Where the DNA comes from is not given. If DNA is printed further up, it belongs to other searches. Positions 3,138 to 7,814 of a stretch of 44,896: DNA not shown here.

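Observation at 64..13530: Dynamin-like GTPase pair, membrane protein, SNF2 helicase and N6-adenine methyltransferase in one co-directional block: candidate undescribed defence-type system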

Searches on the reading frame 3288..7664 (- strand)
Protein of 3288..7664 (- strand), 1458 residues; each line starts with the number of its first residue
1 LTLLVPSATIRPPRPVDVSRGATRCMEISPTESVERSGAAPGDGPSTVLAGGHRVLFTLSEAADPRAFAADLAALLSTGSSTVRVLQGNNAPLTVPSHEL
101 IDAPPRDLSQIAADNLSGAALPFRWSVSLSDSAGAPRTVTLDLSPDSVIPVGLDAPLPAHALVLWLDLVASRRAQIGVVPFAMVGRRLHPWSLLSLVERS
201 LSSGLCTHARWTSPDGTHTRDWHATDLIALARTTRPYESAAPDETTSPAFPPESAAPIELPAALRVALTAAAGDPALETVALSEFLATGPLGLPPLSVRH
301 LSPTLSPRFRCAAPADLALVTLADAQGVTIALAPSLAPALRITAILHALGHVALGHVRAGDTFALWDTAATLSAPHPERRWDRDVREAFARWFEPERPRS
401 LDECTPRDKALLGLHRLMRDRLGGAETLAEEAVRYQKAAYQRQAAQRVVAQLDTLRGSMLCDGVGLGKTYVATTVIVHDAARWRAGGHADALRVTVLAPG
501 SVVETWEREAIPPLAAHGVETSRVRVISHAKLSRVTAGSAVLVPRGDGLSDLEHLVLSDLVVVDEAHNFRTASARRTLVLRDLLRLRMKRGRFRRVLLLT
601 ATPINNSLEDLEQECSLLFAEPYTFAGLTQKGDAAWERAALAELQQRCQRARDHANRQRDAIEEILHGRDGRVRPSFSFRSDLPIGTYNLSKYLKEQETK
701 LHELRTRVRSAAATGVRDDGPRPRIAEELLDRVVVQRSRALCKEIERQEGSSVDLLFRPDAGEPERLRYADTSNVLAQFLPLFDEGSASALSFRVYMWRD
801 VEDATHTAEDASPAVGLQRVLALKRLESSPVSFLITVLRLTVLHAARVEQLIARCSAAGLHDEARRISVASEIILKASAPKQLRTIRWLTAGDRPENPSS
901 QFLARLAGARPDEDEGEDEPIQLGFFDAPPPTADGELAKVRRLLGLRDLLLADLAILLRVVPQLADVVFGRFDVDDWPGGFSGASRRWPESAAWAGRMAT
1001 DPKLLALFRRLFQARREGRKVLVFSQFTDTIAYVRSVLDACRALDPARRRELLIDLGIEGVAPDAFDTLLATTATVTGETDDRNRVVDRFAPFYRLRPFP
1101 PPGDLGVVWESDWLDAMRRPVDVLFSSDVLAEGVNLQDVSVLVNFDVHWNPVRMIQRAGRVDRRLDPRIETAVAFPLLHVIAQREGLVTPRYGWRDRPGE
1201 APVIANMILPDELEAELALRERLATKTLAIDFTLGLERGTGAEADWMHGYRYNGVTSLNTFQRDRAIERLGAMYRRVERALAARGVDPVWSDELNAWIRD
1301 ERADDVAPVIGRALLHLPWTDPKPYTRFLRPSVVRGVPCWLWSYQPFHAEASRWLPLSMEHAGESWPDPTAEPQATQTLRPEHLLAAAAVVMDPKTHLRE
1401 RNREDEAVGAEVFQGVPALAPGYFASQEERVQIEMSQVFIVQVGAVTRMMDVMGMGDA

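Call 3: search_protein_families(library=pfam, proteins=[window:3288-7664:-], max_evalue=0.01)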
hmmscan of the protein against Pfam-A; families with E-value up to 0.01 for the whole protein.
window:3288-7664:- (1458 aa): 4 families
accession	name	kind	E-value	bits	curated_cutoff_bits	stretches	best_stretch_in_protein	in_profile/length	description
PF00271.37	Helicase_C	-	3.6e-13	50.2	23.5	1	1120-1163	65-108/110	Helicase conserved C-terminal domain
PF00176.29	SNF2-rel_dom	-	7.4e-09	35.5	24.9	1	440-623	1-183/290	SNF2-related domain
PF00270.35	DEAD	-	4.8e-05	23.6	26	1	440-610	3-166/167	DEAD/DEAH box helicase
PF04851.21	ResIII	-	0.0027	18.1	22.5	0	438-604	5-163/164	Type III restriction enzyme, res subunit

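Call 4: search_protein_families(library=padloc, proteins=[window:3288-7664:-], max_evalue=0.01)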
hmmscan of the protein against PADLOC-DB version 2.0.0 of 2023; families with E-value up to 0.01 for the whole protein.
window:3288-7664:- (1458 aa): 32 families (the best 25 are shown)
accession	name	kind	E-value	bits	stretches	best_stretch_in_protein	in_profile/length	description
PDLC01075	C3a139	-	4.2e-19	66.4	2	1110-1163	676-727/948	HKD+Snf2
PDLC00659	HmaA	-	1.4e-18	64.2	2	1120-1163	566-609/1176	SNF2 helicase / DEAD-box helicase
PDLC02623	DrmD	-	6e-16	55.4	2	1118-1163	575-622/1040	DrmD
PDLC02500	BrxHI|BrxHII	-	1.2e-14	51.8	1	1114-1177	523-586/933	BrxHI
PDLC02843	DpdE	-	3.9e-14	49.5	2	422-607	146-301/1091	DpdE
PDLC02621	DrmD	-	4.8e-14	49.5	1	1118-1175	576-634/1040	DrmD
PDLC04556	PDC-M27C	-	2.6e-13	47.2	2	559-616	195-253/892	-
PDLC02840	DpdE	-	2e-12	44.3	2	439-618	162-317/1091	DpdE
PDLC02844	DpdE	-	2.1e-12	43.8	1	407-627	127-329/1074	DpdE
PDLC03830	ZacC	-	3.3e-12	43.9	3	431-494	7-68/1019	-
PDLC02619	DrmD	-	3.6e-12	43.3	2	1114-1163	483-532/872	DrmD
PDLC02572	DrmA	-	8.1e-11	38.6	1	1119-1165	575-622/1043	DrmA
PDLC02632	DrmD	-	7.6e-10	35.9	1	1120-1166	579-626/662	DrmD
PDLC02193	PLD_Helicase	-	1.3e-09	34.8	1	1118-1164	751-797/905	-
PDLC02624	DrmD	-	2.6e-08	30.8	1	1119-1167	419-468/652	DrmD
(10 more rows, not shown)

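Call 5: search_protein_families(library=ncbifam, proteins=[window:3288-7664:-], max_evalue=0.01)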
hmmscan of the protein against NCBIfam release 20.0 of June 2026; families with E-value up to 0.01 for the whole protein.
window:3288-7664:- (1458 aa): 12 families
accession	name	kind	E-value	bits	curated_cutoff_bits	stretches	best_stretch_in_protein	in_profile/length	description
NF038317.1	DISARM_DrmD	equivalog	1.9e-21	76.1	610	2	1118-1174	561-618/1021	DISARM system SNF2-like helicase DrmD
NF041062.1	DpdE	equivalog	1.5e-20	72.8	500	2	439-610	156-304/1048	protein DpdE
NF042964.1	phospholipD_antiphage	equivalog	9e-16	57.4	1100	1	1119-1163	744-788/895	phospholipase D-like domain-containing anti-phage protein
NF038318.1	DISARM_DrmD_b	equivalog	7.6e-12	44.2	950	2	1114-1163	480-529/868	DISARM system SNF2-like helicase DrmD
NF003426.0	PRK04914.1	equivalog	1.6e-08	33.3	576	2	441-610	158-323/959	RNA polymerase-associated protein RapA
NF010337.0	PRK13766.1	equivalog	1.9e-05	23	610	0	1114-1167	417-471/781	Hef nuclease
TIGR03158.1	cas3_cyano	exception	0.0033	16.6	69.1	1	559-613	147-201/357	type I-D CRISPR-associated helicase Cas3'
NF008394.0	PRK11192.1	equivalog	0.0033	16.3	507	1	1121-1163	298-340/441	ATP-dependent RNA helicase SrmB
NF053631.1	RNA_helic_CshA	equivalog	0.0036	16.2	646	1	1120-1163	287-330/434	degradosome RNA helicase CshA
NF041790.1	anti-phage_ZorD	equivalog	0.0056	14.6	1500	0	454-509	603-653/1035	type I Zorya anti-phage system protein ZorD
NF008744.0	PRK11776.1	equivalog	0.008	14.8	524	0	1120-1163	292-335/460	ATP-dependent RNA helicase DbpA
NF053675.1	pilus_reg_Snf2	equivalog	0.0089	14.1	1100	0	435-610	583-743/1029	pilus expression-regulating Snf2 family helicase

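Call 16: find_homologous_proteins(query=window:3288-7664:-, max_evalue=1e-10)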
Query window:3288-7664:- (1458 aa): 243 proteins with E <= 1e-10 among 8000 candidates; the best 120 are listed.
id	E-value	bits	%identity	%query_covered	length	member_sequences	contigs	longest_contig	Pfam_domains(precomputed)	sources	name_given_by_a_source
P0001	0.0e+0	3201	100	98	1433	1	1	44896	PF00176.30,PF00271.38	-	-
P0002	0.0e+0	1676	60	95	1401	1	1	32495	PF00270.36,PF00176.30,PF00271.38,PF04851.22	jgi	jgi:hypothetical protein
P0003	0.0e+0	1547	56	96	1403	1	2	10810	PF00270.36,PF00176.30,PF00271.38,PF04851.22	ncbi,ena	-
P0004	0.0e+0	1114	49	82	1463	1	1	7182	PF00176.30,PF00271.38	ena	-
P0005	0.0e+0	1083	46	91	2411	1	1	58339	PF00270.36,PF00176.30,PF13401.13,PF00271.38,PF04851.22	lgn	-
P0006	0.0e+0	1069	48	79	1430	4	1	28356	PF00176.30,PF00271.38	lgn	-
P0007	0.0e+0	1069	46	79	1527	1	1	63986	PF00270.36,PF00176.30,PF00271.38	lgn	-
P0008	0.0e+0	1066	46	83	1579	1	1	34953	PF00176.30,PF00271.38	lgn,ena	-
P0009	0.0e+0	1057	46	80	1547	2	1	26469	PF00176.30,PF00271.38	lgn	-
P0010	0.0e+0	1051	48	80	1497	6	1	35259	PF00176.30,PF00271.38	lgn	-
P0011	0.0e+0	1051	49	78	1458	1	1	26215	PF00176.30,PF00271.38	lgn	-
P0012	0.0e+0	1049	47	78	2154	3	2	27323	PF00270.36,PF00176.30,PF00271.38,PF22590.3,PF04851.22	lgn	-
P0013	0.0e+0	1047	48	82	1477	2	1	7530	PF00176.30,PF00271.38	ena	-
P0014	0.0e+0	1045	47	82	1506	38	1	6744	PF00270.36,PF00176.30,PF00271.38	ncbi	-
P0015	0.0e+0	1043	48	78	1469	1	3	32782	PF00176.30,PF00271.38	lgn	-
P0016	0.0e+0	1042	48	79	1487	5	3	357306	PF00270.36,PF00176.30,PF00271.38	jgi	jgi:hypothetical protein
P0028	0.0e+0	1036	47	79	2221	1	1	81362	PF00270.36,PF00176.30,PF00271.38,PF22590.3,PF04851.22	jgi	jgi:ATP-dependent helicase Lhr and Lhr-like helicase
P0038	0.0e+0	1030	48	80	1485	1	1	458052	PF00176.30,PF00271.38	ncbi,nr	ncbi:MAG: DEAD/DEAH box helicase [Myxococcales bacterium]|nr:DEAD/DEAH box helicase [Myxococcales ba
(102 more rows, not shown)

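Call 19: find_related_loci(query=A1, collection=genome_contigs, flank=10000)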
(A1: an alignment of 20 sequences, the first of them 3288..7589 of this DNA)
Query A1 (1433 aa) in genome_contigs; peptide patterns used: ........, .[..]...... (x = any residue, [..] = any of these).
600 stretches matched a pattern (row limit reached: there are more); 105 encode a relative of the query (tblastn E <= 1e-3); the best 80 are kept; 80 distinct loci.
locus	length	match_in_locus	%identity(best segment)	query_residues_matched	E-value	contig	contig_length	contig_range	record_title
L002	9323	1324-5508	56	12-1417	0e+0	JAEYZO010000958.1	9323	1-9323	MAG: Proteobacteria bacterium isolate OH_CBlB_99 k127_3656909, whole genome shotgun sequence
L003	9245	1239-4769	47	279-1418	0e+0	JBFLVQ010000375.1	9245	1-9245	MAG: Acidobacteriota bacterium isolate MAG010 MAG010_375, whole genome shotgun sequence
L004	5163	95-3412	46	354-1428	0e+0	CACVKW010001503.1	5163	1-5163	Olavius sp. associated proteobacterium Delta 1 isolate mag2:49deedb4-927c-43a8-ad40-04e63e16f3c8 genome assembly, contig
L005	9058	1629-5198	46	270-1420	0e+0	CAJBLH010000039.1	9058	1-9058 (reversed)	MAG: uncultured Desulfobacteraceae bacterium isolate Loc090721-6m_bin-047 genome assembly, contig: bin-047:039/315, whol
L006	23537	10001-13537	46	273-1418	0e+0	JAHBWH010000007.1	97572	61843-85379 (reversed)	MAG: Myxococcales bacterium isolate ACE_MYX12 MYX12_7, whole genome shotgun sequence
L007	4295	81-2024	28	415-1212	3e-46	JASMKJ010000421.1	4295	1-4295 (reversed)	MAG: Acidimicrobiales bacterium isolate Arabian9_MAG_13 c_000001127865, whole genome shotgun sequence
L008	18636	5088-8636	47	270-1418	0e+0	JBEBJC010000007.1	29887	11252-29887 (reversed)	MAG: Myxococcota bacterium isolate SF1_9 NODE_672_length_29887_cov_6.331375, whole genome shotgun sequence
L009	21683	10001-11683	33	380-1138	3e-22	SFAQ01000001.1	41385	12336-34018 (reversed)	MAG: Microcystis wesenbergii Mw_QC_B_20070930_S4 S4_1, whole genome shotgun sequence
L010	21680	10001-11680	32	380-1138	9e-18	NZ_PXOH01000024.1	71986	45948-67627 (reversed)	Aphanothece hegewaldii CCALA 016 NODE_71_length_71986_cov_82.6379_ID_75009, whole genome shotgun sequence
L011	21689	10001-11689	37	414-1151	3e-17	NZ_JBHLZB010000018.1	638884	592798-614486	Pseudoroseomonas cervicalis strain ATCC 49957 GCM70008073_1, whole genome shotgun sequence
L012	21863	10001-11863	37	355-1145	5e-17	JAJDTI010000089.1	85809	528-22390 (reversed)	MAG: Pseudomonadales bacterium isolate jk18x1bzbins.11 k141_16387, whole genome shotgun sequence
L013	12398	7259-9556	32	359-1375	7e-17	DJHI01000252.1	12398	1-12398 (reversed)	MAG TPA_asm: Armatimonadetes bacterium UBA5829 UBA5829_contig_6318, whole genome shotgun sequence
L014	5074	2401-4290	35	355-1152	4e-16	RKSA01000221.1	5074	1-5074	MAG: Gammaproteobacteria bacterium isolate PNGco_S_bin2 scaffold_1264, whole genome shotgun sequence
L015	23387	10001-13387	34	414-1151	6e-16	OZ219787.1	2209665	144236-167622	MAG: Alphaproteobacteria bacterium isolate 0756efc7-7660-4069-b8ca-5b69e2da9688 genome assembly, chromosome: 3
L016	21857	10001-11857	34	391-1155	8e-16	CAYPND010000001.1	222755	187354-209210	MAG TPA_asm: uncultured Microbacteriaceae bacterium isolate binchicken_co319_92 genome assembly, contig: NODE_67_length_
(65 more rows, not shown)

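Call 20: find_encoding_contigs(protein=P0002, flank=10000, max_places=3)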
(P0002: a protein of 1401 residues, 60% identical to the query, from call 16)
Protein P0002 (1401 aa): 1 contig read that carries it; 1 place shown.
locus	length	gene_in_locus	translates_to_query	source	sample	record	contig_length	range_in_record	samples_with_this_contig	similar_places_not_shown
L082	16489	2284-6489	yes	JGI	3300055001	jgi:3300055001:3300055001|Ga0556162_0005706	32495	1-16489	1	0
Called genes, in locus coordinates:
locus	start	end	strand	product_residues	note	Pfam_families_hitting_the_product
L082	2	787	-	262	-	?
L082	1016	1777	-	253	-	PF04250:DUF429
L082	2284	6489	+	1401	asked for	PF00176:SNF2-rel_dom, PF00270:DEAD (weak), PF04851:ResIII (weak), PF00271:Helicase_C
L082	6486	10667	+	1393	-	PF02384:N6_Mtase (faint), PF18135:Type_ISP_C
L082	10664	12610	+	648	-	PF07728:AAA_5, PF28529:McrB_lid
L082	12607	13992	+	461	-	PF10117:McrBC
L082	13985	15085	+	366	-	PF02463:SMC_N, PF11398:DUF2813 (faint), PF13175:AAA_15, PF13191:AAA_16 (faint), PF13476:AAA_23, PF13304:AAA_21 (weak), PF13304:AAA_21, PF13175:AAA_15, +2 more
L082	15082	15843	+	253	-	-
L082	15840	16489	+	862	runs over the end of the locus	PF00717:Peptidase_S24 (weak)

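Call 21: find_encoding_contigs(protein=P0038, flank=10000, max_places=3)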
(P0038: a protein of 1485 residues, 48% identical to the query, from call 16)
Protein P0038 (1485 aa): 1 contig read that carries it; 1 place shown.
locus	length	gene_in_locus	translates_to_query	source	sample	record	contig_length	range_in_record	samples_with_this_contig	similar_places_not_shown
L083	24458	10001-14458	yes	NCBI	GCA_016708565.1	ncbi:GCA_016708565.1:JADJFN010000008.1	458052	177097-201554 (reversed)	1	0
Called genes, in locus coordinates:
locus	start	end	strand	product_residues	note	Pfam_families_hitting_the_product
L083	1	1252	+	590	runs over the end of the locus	PF00069:Pkinase, PF03109:ABC1 (faint), PF07714:PK_Tyr_Ser-Thr, PF06293:Kdo (weak), PF17667:Pkinase_fungal (faint)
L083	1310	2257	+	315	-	-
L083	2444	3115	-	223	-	PF00589:Phage_integrase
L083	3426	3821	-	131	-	PF12728:HTH_17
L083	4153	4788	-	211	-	PF00239:Resolvase, PF02796:HTH_7 (faint), PF02954:HTH_8 (weak)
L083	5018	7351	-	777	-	PF09250:Prim-Pol, PF08706:D5_N, PF19263:DUF5906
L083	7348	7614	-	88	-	-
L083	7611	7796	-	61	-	PF12728:HTH_17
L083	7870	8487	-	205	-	-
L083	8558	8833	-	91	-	PF12728:HTH_17 (weak)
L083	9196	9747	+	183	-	-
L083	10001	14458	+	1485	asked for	PF00176:SNF2-rel_dom, PF00271:Helicase_C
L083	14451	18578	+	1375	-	PF18135:Type_ISP_C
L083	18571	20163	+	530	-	PF13191:AAA_16, PF00004:AAA (faint), PF07728:AAA_5, PF28529:McrB_lid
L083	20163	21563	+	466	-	PF10117:McrBC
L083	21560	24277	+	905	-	-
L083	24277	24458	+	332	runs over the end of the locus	-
